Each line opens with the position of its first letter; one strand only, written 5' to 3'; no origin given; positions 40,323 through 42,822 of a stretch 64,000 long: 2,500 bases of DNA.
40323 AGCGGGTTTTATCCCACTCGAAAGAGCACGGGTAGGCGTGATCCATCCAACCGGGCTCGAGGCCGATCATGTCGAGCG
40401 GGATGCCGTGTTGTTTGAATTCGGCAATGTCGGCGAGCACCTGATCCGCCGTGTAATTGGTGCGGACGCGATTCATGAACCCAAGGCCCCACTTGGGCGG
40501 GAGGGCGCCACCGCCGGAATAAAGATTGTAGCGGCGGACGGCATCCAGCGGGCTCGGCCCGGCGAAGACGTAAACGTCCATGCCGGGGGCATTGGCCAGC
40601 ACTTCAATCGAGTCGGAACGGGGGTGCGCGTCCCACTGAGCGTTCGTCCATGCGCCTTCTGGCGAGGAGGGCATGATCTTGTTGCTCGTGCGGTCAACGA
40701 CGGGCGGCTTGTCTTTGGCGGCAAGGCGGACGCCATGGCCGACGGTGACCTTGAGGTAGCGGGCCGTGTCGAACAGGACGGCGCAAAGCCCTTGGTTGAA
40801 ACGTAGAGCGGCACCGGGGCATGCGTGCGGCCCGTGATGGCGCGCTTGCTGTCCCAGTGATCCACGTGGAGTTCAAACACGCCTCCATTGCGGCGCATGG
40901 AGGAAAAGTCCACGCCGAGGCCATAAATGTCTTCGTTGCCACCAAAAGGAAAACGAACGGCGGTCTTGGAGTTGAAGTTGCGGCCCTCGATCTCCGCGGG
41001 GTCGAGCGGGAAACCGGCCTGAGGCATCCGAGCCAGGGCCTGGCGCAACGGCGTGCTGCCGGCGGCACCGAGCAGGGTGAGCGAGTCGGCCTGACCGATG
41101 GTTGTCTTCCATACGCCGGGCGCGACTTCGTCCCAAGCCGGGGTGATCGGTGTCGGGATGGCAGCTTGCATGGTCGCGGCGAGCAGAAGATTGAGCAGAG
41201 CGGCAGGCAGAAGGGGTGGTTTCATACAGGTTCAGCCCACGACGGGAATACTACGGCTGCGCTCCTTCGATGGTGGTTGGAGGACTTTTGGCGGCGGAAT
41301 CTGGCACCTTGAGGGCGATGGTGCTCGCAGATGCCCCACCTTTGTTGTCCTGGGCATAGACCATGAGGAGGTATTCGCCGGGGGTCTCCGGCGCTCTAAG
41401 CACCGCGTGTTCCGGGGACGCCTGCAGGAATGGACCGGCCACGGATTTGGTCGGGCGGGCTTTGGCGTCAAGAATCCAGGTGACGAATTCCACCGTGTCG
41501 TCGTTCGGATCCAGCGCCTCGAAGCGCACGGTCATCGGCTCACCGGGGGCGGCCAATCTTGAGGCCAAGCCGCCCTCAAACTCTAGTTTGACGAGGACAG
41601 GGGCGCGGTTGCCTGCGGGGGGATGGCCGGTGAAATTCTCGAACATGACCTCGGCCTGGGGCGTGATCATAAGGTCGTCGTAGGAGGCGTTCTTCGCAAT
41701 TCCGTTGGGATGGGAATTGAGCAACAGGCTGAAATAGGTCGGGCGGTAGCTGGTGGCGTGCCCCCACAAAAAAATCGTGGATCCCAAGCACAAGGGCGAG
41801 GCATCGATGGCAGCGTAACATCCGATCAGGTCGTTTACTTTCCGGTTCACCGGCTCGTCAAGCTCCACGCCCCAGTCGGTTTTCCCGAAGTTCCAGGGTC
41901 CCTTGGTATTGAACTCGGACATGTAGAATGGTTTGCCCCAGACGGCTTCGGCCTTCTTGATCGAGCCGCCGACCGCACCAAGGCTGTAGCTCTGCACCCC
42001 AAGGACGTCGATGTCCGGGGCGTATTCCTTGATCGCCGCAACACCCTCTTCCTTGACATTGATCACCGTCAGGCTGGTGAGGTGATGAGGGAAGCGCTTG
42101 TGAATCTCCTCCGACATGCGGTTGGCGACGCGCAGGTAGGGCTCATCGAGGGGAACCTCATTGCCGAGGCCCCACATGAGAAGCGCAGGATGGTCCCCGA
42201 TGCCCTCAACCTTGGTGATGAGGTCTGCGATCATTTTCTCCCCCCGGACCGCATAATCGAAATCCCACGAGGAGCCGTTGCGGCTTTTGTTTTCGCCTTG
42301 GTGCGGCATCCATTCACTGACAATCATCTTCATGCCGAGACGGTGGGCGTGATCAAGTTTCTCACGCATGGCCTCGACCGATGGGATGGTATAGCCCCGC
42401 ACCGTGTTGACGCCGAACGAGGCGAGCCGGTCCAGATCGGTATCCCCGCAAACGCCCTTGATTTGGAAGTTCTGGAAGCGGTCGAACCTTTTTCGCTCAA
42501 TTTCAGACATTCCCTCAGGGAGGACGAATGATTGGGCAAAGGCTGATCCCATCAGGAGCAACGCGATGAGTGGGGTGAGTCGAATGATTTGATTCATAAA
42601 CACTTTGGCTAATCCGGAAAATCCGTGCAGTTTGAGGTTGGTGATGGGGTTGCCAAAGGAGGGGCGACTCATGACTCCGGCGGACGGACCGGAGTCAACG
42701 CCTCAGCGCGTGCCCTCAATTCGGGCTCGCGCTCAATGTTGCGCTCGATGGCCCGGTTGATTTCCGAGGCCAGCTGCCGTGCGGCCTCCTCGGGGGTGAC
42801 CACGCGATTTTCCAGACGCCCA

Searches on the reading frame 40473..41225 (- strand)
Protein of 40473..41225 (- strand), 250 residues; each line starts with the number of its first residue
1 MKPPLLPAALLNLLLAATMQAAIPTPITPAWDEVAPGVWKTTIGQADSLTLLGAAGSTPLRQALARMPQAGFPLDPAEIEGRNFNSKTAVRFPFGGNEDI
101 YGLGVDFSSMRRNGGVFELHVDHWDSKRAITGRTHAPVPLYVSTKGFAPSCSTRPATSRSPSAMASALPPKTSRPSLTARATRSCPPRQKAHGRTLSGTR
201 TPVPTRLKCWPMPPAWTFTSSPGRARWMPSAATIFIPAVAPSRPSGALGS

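Call 35: search_protein_families(library=pfam, proteins=[window:40473-41225:-], max_evalue=0.01)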
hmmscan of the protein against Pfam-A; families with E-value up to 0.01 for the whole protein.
window:40473-41225:- (250 aa): 1 family
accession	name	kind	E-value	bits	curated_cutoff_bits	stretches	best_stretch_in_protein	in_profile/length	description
PF13802.12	Gal_mutarotas_2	-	0.0019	18.9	27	1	86-145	106-166/184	Glycosyl hydrolase 31 N-terminal galactose mutarotase-like domain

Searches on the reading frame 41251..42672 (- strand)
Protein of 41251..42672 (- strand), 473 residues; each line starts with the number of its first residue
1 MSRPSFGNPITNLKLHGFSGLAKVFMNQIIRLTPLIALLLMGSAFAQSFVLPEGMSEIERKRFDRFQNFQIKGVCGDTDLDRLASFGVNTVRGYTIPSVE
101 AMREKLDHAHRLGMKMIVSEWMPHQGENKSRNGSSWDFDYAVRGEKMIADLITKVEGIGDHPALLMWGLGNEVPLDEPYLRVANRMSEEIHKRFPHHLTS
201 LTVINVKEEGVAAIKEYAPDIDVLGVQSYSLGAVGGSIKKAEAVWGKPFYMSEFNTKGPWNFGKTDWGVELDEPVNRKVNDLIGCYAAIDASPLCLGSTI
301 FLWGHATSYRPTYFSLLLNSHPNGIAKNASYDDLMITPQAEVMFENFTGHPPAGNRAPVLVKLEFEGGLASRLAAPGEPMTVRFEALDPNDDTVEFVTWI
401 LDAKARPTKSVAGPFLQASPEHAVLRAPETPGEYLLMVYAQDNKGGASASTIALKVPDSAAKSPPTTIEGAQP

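Call 4: search_protein_families(library=pfam, proteins=[window:41251-42672:-])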
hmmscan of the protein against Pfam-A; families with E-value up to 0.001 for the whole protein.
window:41251-42672:- (473 aa): 0 families

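Call 5: search_protein_families(library=ncbifam, proteins=[window:41251-42672:-])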
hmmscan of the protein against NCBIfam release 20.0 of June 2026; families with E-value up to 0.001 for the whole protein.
window:41251-42672:- (473 aa): 0 families

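Call 27: search_solved_structures(query=window:41251-42672:-, max_evalue=0.1)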
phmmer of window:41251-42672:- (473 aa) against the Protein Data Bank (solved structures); distinct sequences matched with E-value up to 0.1: 3.
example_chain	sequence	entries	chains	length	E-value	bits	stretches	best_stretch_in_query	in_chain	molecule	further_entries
9oro_A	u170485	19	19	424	4.3e-35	124.5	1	69-454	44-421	Glycoside hydrolase family 158 | GH158(Pro)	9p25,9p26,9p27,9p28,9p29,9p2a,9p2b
6pal_A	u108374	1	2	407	4.7e-22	81.5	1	69-456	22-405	Uncharacterized protein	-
5vc7_A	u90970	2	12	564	0.071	15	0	144-240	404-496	VCP-like ATPase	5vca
